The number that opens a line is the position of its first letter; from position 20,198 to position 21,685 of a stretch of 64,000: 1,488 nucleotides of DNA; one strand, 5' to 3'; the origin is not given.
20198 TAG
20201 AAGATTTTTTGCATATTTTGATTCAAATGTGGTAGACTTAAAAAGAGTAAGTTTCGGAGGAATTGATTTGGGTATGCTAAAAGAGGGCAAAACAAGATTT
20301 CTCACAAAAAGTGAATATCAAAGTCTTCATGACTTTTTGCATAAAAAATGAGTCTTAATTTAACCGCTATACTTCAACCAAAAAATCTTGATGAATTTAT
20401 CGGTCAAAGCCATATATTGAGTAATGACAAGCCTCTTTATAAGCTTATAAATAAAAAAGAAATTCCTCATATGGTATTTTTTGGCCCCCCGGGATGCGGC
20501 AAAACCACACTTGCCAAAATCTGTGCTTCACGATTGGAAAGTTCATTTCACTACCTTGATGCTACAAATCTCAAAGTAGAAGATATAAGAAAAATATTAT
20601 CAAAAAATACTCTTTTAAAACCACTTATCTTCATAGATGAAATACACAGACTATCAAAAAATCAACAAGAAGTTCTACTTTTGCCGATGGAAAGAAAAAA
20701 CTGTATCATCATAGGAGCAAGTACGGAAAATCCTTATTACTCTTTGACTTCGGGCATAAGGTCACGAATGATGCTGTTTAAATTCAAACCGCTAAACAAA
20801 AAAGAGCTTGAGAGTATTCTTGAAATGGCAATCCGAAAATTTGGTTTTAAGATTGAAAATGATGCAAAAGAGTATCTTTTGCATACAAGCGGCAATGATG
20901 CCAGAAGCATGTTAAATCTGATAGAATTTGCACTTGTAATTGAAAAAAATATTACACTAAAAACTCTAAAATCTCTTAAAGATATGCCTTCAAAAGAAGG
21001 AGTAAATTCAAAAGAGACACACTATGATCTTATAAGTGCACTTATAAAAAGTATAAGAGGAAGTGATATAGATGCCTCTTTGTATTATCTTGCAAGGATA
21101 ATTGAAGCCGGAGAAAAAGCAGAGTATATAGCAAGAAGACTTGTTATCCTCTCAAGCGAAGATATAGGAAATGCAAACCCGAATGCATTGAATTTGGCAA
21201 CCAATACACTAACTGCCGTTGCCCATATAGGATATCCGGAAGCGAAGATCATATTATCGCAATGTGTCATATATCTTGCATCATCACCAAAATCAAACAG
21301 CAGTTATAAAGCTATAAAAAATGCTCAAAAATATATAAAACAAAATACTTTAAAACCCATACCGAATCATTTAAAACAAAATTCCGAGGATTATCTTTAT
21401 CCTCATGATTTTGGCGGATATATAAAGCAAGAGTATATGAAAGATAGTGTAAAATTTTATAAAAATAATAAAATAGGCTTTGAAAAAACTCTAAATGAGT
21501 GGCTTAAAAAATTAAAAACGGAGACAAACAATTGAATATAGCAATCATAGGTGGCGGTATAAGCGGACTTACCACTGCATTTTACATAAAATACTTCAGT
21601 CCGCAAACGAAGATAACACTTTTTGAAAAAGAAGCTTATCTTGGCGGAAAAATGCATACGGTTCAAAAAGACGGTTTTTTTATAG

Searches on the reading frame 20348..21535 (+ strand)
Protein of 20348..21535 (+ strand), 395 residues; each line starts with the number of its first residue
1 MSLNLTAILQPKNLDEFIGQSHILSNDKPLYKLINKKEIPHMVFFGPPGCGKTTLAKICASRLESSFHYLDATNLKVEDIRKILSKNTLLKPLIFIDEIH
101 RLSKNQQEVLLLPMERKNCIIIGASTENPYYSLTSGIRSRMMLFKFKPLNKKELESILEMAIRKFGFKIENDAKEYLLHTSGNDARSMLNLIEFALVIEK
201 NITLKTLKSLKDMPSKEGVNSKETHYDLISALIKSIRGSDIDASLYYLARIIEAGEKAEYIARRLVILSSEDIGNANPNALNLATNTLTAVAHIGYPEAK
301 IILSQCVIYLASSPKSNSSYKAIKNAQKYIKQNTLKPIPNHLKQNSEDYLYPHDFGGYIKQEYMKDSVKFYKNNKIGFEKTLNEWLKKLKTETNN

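Call 12: search_protein_families(library=pfam, proteins=[window:20348-21535:+])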
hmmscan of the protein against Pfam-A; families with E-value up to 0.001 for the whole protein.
window:20348-21535:+ (395 aa): 12 families
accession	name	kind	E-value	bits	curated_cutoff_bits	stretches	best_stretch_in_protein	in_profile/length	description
PF12002.13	MgsA_C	-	3e-54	183.8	27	1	238-390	1-167/167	MgsA AAA+ ATPase C terminal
PF05496.18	RuvB_N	-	7.6e-19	68.5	27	1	9-124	1-119/159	Holliday junction DNA helicase RuvB P-loop domain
PF16193.11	AAA_assoc_2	-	3.9e-15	56.3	34.3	1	166-237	4-81/81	AAA C-terminal domain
PF00004.35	AAA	-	4.4e-15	56.7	21.2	1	42-142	1-124/131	ATPase family associated with various cellular activities (AAA)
PF13173.12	AAA_14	-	4.3e-09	36.9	27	1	42-154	5-128/129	AAA domain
PF07728.20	AAA_5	-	2.2e-06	28.1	22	1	41-120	1-96/139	AAA domain (dynein-related subfamily)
PF13401.12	AAA_22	-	4.1e-06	27.6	27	0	41-78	7-48/130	AAA domain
PF01078.27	Mg_chelatase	-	1.1e-05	25.3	20.3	0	41-62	24-45/207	Magnesium chelatase, subunit ChlI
PF20720.3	nSTAND3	-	9.7e-05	22.5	27.2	1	42-99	20-74/155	Novel STAND NTPase 3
PF01637.24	ATPase_2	-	0.00011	22.5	33.2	0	32-70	13-52/225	ATPase domain predominantly from Archaea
PF14532.12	Sigma54_activ_2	-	0.00077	20.2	25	0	34-136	17-118/138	Sigma-54 interaction domain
PF13238.12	AAA_18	-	0.00094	20.1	29.4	0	45-117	4-66/128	AAA domain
